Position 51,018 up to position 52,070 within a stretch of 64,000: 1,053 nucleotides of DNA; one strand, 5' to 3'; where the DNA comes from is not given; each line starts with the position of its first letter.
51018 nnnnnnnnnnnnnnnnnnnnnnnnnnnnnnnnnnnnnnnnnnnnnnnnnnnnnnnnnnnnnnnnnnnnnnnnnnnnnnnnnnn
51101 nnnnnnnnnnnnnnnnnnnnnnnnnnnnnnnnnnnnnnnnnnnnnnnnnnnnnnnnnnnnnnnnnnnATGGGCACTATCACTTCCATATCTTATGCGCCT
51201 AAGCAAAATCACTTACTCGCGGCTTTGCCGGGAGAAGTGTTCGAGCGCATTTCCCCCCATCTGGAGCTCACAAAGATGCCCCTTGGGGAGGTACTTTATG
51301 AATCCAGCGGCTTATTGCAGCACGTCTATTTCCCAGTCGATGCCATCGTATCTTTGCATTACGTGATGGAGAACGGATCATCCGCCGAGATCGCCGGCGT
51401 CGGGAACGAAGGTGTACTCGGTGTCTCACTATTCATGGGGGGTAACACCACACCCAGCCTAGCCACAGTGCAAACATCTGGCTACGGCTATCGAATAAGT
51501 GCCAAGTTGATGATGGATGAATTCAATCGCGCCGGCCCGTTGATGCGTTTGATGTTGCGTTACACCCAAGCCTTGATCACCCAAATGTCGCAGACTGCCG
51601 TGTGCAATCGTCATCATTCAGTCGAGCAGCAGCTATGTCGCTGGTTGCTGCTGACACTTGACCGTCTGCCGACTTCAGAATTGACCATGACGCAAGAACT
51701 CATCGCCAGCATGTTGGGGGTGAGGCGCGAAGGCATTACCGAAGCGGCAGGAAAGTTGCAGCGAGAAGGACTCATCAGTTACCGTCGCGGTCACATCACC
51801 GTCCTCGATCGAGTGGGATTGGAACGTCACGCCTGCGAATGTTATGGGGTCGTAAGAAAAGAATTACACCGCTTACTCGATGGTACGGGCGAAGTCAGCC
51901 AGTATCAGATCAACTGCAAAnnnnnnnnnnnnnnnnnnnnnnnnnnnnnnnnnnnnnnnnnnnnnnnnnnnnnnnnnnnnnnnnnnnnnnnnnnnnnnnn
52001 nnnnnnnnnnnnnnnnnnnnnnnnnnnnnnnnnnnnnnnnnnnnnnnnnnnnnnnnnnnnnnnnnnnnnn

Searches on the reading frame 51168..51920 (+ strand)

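Call 83: search_protein_families(library=pfam, proteins=[window:51168-51920:+], max_evalue=0.001)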
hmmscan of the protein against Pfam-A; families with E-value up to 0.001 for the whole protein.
seq(251 aa): 2 families
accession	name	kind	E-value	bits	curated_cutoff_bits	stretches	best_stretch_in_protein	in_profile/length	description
PF13545.12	HTH_Crp_2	-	3.6e-15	56.1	27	1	154-220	1-69/70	Crp-like helix-turn-helix domain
PF00027.35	cNMP_binding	-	0.00055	20.3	27.5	0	37-112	4-79/89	Cyclic nucleotide-binding domain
